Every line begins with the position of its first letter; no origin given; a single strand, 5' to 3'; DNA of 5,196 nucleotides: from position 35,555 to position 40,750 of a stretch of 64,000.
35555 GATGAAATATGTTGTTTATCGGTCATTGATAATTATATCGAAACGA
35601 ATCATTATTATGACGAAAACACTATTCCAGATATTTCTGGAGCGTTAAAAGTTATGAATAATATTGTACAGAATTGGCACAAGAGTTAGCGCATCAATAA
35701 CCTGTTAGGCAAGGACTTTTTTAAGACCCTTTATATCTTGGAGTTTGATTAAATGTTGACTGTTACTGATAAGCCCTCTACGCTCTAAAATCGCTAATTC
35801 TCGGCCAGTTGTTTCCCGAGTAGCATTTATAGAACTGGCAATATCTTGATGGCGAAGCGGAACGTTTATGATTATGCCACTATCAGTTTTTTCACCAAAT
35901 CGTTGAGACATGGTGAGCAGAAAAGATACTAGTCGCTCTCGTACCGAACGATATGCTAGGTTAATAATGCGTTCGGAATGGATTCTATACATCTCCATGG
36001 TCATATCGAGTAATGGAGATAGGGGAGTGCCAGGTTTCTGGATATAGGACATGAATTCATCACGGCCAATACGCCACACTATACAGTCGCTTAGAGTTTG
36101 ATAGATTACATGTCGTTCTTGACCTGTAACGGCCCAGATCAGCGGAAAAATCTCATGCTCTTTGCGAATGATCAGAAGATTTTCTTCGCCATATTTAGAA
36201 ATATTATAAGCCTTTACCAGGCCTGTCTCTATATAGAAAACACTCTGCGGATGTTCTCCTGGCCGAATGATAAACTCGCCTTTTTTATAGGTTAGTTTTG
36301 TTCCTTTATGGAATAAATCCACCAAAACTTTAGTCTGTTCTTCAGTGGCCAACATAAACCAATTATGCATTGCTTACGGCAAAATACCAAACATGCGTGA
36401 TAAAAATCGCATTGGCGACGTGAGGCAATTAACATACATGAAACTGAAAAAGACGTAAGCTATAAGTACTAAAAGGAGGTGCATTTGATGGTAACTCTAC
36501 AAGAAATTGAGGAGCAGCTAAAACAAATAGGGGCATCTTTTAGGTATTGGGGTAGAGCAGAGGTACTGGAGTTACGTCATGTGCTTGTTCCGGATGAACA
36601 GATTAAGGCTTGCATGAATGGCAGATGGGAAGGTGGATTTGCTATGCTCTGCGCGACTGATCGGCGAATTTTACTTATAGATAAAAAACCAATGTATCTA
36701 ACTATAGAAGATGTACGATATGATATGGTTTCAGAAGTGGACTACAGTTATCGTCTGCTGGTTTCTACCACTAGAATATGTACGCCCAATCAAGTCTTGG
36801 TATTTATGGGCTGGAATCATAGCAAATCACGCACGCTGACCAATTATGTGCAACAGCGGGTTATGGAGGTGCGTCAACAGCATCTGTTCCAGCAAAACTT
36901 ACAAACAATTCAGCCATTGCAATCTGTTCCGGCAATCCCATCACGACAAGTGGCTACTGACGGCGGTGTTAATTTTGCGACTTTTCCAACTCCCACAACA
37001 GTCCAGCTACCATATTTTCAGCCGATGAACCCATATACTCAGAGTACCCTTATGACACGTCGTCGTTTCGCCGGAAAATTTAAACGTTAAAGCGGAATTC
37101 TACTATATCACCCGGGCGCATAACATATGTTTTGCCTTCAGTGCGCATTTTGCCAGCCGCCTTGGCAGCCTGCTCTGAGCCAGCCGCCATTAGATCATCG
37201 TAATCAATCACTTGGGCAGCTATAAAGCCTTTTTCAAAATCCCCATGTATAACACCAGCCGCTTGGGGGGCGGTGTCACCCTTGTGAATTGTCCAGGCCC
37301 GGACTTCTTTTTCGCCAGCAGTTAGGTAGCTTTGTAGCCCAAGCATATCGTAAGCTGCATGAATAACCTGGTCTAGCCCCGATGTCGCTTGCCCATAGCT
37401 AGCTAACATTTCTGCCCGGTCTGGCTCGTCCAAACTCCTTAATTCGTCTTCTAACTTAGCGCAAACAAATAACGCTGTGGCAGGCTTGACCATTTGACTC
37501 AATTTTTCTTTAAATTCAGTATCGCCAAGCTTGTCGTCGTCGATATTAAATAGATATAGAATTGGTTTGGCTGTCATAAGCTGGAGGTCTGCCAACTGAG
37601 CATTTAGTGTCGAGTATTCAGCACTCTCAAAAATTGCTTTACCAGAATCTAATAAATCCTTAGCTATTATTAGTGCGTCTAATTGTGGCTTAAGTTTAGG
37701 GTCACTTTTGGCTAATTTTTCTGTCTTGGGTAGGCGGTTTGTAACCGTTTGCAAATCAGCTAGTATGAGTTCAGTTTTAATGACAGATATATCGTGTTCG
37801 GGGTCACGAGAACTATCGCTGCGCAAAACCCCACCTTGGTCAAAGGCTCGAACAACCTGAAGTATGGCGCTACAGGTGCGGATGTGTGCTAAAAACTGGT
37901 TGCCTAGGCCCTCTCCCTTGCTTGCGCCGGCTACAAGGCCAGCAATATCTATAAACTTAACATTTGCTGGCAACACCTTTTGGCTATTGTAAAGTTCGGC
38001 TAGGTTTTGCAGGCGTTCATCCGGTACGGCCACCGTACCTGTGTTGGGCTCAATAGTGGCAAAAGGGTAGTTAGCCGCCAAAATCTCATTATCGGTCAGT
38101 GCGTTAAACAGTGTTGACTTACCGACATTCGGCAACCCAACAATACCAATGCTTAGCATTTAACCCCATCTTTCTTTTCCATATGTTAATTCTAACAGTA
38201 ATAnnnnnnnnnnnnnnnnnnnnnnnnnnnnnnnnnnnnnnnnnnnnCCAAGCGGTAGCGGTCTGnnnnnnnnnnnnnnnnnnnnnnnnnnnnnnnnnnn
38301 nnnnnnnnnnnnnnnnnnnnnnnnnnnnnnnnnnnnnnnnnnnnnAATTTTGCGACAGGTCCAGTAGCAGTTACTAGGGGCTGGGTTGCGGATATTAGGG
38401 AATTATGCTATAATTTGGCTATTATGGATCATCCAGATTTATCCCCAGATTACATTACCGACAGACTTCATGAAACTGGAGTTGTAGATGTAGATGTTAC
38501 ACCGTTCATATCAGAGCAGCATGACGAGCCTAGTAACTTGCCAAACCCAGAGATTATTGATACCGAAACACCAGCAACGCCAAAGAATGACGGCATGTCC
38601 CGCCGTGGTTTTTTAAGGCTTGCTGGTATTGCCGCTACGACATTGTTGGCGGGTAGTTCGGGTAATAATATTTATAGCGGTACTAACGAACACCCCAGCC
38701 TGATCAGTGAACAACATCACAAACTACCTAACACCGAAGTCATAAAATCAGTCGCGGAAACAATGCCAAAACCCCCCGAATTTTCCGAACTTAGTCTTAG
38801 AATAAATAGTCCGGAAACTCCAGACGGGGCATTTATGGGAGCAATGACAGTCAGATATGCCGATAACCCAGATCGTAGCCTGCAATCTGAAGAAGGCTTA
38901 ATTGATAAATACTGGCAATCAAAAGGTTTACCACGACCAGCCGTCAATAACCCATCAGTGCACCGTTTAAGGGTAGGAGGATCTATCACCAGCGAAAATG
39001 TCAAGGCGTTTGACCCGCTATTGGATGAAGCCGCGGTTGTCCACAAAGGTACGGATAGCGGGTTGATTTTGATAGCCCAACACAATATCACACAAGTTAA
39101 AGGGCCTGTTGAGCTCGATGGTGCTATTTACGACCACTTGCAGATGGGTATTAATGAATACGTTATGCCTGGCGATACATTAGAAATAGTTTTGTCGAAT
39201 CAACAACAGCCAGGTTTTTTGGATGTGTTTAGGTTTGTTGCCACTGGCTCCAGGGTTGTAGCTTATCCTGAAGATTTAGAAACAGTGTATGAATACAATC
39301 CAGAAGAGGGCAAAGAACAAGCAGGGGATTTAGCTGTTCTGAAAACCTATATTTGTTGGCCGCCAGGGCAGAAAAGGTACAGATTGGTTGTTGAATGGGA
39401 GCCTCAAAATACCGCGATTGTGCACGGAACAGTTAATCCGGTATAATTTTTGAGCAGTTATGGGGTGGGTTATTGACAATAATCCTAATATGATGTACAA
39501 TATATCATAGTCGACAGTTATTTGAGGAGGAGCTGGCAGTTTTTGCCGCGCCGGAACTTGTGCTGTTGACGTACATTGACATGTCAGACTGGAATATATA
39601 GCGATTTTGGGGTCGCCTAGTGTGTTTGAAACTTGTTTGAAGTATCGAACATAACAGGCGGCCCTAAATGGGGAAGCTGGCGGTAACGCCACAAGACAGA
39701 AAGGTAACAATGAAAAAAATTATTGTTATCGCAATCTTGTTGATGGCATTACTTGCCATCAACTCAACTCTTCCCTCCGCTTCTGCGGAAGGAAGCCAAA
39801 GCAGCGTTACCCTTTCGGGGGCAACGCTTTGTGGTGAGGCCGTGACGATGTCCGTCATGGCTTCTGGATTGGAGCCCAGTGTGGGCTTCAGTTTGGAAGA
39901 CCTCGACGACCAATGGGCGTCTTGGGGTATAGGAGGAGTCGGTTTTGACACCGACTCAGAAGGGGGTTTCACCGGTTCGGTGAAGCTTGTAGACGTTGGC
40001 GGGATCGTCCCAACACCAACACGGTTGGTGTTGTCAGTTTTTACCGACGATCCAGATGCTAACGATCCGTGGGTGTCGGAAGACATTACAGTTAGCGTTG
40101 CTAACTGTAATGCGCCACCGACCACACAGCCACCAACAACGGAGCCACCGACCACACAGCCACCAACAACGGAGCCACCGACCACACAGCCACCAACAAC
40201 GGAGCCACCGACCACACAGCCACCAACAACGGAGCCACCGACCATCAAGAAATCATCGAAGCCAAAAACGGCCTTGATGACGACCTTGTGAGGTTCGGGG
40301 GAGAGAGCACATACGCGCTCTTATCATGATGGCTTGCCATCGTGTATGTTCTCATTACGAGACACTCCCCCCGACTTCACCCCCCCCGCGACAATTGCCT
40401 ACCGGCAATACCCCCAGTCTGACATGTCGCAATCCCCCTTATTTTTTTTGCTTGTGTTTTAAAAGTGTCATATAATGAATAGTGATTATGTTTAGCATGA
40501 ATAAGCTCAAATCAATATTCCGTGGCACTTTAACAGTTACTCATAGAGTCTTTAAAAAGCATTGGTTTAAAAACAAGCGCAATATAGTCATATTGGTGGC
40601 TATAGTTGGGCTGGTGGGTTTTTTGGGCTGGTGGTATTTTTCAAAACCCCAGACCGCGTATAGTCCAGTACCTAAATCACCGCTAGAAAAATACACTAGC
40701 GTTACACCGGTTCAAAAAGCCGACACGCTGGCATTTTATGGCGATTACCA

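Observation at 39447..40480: Contingency-like surface-protein locus: consensus promoter, ~200-nt leader, flanking 15-bp inverted repeats, perfect 30-bp VNTR and poly-C tracts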

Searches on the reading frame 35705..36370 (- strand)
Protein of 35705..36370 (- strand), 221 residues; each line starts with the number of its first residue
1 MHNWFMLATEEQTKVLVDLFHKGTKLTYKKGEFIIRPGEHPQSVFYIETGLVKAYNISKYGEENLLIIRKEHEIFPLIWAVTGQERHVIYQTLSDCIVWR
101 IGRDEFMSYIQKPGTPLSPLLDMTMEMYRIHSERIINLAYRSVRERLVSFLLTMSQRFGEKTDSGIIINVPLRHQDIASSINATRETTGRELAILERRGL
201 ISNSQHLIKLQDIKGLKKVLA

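Call 11: search_protein_families(library=pfam, proteins=[window:35705-36370:-], max_evalue=0.01)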
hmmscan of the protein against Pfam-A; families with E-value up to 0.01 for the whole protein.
window:35705-36370:- (221 aa): 5 families
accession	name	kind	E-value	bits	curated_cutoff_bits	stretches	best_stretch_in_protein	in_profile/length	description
PF13545.12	HTH_Crp_2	-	3.4e-16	59.4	27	1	145-218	1-69/70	Crp-like helix-turn-helix domain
PF00027.35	cNMP_binding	-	1.8e-15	57.1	27.5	1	27-111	3-87/89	Cyclic nucleotide-binding domain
PF00325.26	Crp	-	0.00022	21.3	21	1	173-201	4-32/32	Bacterial regulatory proteins, crp family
PF25213.1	HVO_A0261_N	-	0.0018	18.6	35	1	171-205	24-58/86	HVO_A0261 N-terminal domain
PF01047.28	MarR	-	0.0058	16.9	24.6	0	171-206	17-52/59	MarR family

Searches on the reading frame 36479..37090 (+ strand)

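Call 11: search_protein_families(library=pfam, proteins=[window:36479-37090:+], max_evalue=0.01)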
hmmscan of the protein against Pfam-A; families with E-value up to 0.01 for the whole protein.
window:36479-37090:+ (203 aa): 1 family
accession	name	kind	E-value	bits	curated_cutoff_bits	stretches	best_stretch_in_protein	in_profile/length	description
PF14470.12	bPH_3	-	1.9e-07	31.9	23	1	36-116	1-85/95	Bacterial PH domain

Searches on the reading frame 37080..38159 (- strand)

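Call 11: search_protein_families(library=pfam, proteins=[window:37080-38159:-], max_evalue=0.01)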
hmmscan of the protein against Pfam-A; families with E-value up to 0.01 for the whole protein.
window:37080-38159:- (359 aa): 4 families
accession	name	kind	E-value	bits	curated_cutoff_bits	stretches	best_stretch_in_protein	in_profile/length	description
PF06071.19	YchF-GTPase_C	-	1.6e-37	127.9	27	1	275-358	1-84/84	Protein of unknown function (DUF933)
PF01926.29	MMR_HSR1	-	3.2e-22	79.2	21.9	1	4-108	2-86/113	50S ribosome-binding GTPase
PF02421.24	FeoB_N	-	8.6e-09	35.5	27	1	4-49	3-48/156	Ferrous iron transport protein B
PF00350.29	Dynamin_N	-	0.0006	20.3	27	0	4-29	1-26/168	Dynamin family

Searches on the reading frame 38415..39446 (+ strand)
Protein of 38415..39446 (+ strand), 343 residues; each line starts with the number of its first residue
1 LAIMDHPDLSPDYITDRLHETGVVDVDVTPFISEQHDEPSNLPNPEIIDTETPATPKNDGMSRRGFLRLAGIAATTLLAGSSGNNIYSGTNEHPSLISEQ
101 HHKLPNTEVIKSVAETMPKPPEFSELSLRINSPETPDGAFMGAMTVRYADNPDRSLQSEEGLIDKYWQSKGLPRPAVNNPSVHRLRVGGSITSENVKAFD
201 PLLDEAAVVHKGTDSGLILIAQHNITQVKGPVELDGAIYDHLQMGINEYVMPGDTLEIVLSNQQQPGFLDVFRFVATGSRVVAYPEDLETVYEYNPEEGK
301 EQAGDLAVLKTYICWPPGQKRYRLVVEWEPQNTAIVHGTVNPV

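Call 11: search_protein_families(library=pfam, proteins=[window:38415-39446:+], max_evalue=0.01)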
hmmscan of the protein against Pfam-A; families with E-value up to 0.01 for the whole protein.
window:38415-39446:+ (343 aa): 0 families

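Call 73: find_encoding_contigs(protein=window:38424-39446:+, flank=3000, max_places=10)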
Protein window:38424-39446:+ (340 aa): 3 contigs read that carry it; 2 places shown.
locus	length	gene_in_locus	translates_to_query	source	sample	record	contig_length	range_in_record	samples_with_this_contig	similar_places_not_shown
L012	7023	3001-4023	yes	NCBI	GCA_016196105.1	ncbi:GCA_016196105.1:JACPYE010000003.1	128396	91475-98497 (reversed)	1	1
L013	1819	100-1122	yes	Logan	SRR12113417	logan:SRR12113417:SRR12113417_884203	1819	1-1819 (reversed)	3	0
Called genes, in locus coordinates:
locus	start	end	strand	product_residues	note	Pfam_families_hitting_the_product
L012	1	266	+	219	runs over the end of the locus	-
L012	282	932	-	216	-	PF00027:cNMP_binding, PF13545:HTH_Crp_2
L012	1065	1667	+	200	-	PF14470:bPH_3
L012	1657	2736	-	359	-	PF01926:MMR_HSR1, PF02421:FeoB_N, PF06071:YchF-GTPase_C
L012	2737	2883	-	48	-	-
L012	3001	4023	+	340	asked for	-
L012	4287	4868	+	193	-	PF02095:Extensin_1 (weak)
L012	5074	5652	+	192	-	-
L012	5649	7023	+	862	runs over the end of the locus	-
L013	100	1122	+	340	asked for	-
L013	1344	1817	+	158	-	?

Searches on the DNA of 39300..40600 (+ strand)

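Call 9: search_rna_families(source=window, start=39300, end=40600, threshold=evalue, max_evalue=10)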
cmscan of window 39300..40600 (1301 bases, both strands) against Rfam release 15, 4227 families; matches with E-value up to 10: 9.
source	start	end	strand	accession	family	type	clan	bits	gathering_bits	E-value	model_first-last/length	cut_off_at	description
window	40404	40490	-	RF02711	TeloSII_ncR49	Gene; sRNA;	-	23.8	55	1.2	1-89/89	no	TeloSII non coding RNA 49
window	40450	40538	+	RF00579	SNORD90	Gene; snRNA; snoRNA; CD-box;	-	22.6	41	0.8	1-111/111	no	Small nucleolar RNA SNORD90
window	40074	40123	+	RF00456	mir-34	Gene; miRNA;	CL00087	18.4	53.4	0.59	1-72/72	no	mir-34 microRNA precursor family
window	39810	39926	+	RF01752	psaA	Cis-reg;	-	18.2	50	0.12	23-150/197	no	psaA RNA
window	39603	39671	+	RF03664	MIR6288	Gene; miRNA;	-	16.7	74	5.1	1-92/92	no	MIR6288 microRNA precursor family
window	39476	39601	+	RF01500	Afu_198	Gene; snRNA; snoRNA; CD-box;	-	15.6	40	3.2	1-149/149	no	A. fumigatus snoRNA Afu_198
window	40251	40282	-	RF03568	mir-3204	Gene; miRNA;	-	15.6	90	9.5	1-75/75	no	mir-3204 microRNA precursor family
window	39800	39859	-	RF02985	ftsZ-DE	Gene; sRNA;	-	15.3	72.2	6.2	1-69/69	no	ftsZ-DE RNA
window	40036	40088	-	RF01747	msiK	Cis-reg;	-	12.4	33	9.4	1-60/60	no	msiK RNA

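Call 12: search_dna_similar(query=window:39400-40500:+, collection=phages, mode=distant)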
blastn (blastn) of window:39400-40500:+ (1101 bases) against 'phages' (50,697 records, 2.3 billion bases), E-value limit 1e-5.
No match.

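Call 85: search_dna_similar(query=window:39447-40480:+, collection=plasmids, mode=distant)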
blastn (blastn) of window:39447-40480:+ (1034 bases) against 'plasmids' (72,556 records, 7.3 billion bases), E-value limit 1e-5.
No match.

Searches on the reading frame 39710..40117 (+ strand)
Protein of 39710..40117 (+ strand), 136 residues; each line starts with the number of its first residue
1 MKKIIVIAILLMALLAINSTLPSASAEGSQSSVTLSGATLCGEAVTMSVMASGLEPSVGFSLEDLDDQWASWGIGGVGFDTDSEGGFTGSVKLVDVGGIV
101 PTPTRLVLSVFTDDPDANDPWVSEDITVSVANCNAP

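Call 33: search_protein_representatives(protein=window:39710-40117:+)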
Query: 136 residues. Proteins with E-value up to 0.001 (for the whole library): 1; up to 1e-10: 1; up to 1e-30: 1. The best 1 are listed.
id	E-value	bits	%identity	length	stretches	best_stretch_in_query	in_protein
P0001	4.0e-80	282.6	100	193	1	1-136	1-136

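Call 35: find_related_loci(query=window:39710-40117:+, collection=metagenome_contigs, flank=3000)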
Query window:39710-40117:+ (136 aa) in metagenome_contigs; peptide patterns used: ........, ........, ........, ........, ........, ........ (x = any residue, [..] = any of these).
600 stretches matched a pattern, but none encodes a relative of the query by tblastn (E <= 1e-3).

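Call 76: find_related_loci(query=window:39710-40117:+, collection=viral_contigs, flank=3000)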
Query window:39710-40117:+ (136 aa) in viral_contigs; peptide patterns used: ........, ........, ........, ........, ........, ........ (x = any residue, [..] = any of these).
43 stretches matched a pattern, but none encodes a relative of the query by tblastn (E <= 1e-3).

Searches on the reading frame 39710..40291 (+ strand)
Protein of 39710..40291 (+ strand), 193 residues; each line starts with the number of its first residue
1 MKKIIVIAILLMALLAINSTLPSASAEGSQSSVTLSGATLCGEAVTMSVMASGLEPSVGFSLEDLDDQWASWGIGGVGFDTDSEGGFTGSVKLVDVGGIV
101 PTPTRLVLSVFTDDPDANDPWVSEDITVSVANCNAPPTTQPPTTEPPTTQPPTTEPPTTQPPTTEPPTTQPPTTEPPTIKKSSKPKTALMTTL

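Call 11: search_protein_families(library=pfam, proteins=[window:39710-40291:+], max_evalue=0.01)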
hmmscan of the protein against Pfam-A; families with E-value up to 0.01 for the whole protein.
window:39710-40291:+ (193 aa): 1 family
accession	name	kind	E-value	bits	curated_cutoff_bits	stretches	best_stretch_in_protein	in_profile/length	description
PF02095.21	Extensin_1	-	2.1e-07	31.4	105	1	133-181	86-134/171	Extensin-like protein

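Call 13: find_encoding_contigs(protein=window:39710-40291:+, flank=10000, max_places=10)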
Protein window:39710-40291:+ (193 aa): 2 contigs read that carry it; 1 place shown.
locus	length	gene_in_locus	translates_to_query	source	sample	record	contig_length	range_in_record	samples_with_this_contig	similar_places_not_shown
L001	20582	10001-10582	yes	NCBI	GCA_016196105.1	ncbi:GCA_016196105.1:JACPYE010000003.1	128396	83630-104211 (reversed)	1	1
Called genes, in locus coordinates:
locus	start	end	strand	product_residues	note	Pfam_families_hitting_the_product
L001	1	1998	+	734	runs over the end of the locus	PF13491:FtsK_4TM, PF17854:FtsK_alpha, PF01580:FtsK_SpoIIIE, PF01935:DUF87 (faint), PF09397:FtsK_gamma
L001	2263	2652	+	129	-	PF01250:Ribosomal_S6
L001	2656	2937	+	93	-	-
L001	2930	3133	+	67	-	PF01084:Ribosomal_S18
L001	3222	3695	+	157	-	PF00436:SSB, PF22657:SSB_1 (faint)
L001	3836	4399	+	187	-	PF08207:EFP_N, PF01132:EFP, PF09285:Elong-fact-P_C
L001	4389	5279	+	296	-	PF01479:S4, PF01728:FtsJ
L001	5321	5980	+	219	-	-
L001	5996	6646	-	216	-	PF00027:cNMP_binding, PF13545:HTH_Crp_2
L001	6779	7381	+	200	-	PF14470:bPH_3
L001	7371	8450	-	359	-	PF01926:MMR_HSR1, PF02421:FeoB_N, PF06071:YchF-GTPase_C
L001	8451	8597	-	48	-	-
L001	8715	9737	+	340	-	-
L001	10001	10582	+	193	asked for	PF02095:Extensin_1 (weak)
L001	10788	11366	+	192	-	-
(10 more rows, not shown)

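Call 14: find_homologous_proteins(query=window:39710-40291:+, max_evalue=0.01)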
Query window:39710-40291:+ (193 aa): 4 proteins with E <= 0.01 among 271 candidates.
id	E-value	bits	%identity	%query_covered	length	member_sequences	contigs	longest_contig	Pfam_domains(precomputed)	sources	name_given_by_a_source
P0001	2.0e-116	404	100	100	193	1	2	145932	PF02095.22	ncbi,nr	ncbi:hypothetical protein HY003_00760 [Candidatus Saccharibacteria bacterium]|nr:hypothetical protei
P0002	4.2e-108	377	85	100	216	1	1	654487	PF02095.22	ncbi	-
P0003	9.1e-7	47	-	-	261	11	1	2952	-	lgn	-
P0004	3.6e-5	42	-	-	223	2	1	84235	PF02095.22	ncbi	-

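Call 15: find_encoding_contigs(protein=P0002, flank=10000, max_places=10)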
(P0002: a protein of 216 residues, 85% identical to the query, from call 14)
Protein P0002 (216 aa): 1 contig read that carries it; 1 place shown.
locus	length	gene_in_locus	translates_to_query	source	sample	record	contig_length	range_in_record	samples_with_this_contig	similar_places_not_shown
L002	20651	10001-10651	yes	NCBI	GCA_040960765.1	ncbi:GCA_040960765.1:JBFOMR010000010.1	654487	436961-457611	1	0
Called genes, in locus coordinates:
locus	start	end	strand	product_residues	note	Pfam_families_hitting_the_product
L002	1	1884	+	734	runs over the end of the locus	PF13491:FtsK_4TM, PF17854:FtsK_alpha, PF01580:FtsK_SpoIIIE, PF01935:DUF87 (faint), PF09397:FtsK_gamma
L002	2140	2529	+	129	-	PF01250:Ribosomal_S6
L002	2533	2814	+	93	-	-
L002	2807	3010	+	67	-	PF01084:Ribosomal_S18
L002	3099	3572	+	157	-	PF00436:SSB, PF22657:SSB_1 (faint)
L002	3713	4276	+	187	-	PF08207:EFP_N, PF01132:EFP, PF09285:Elong-fact-P_C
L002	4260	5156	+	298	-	PF01479:S4 (weak), PF01728:FtsJ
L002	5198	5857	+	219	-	-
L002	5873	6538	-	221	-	PF00027:cNMP_binding, PF13545:HTH_Crp_2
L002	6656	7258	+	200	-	PF14470:bPH_3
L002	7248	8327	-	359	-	PF01926:MMR_HSR1, PF02421:FeoB_N, PF06071:YchF-GTPase_C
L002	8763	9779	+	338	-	-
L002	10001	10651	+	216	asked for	PF02095:Extensin_1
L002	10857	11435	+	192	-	-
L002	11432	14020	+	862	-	-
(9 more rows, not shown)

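Call 44: predict_structure(alignment_id=A2)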
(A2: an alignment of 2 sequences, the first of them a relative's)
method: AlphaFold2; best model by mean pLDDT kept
length: 193 residues; sequences in the alignment: 2
mean_pLDDT: 55.7   pTM: 0.35
mean pLDDT of the five models: 55.7, 43.1, 42.0, 40.1, 37.5
residues with pLDDT >= 90: 0; 70-90: 8; 50-70: 138; < 50: 47
segments of 3 or more residues with pLDDT < 50: 13-30, 138-140, 179-193
pLDDT, mean of each block of 10 residues (from residue 1): 51 45 38 63 65 56 54 56 53 55 58 58 63 54 65 69 68 58 38 32
secondary structure, 60 per line:
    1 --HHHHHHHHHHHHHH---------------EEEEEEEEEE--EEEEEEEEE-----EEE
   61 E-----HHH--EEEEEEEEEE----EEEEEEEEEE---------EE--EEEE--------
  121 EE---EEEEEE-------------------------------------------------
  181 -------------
elements in order: H3-16 E32-41 E44-52 E58-61 E72-81 E86-95 E109-112 E126-131
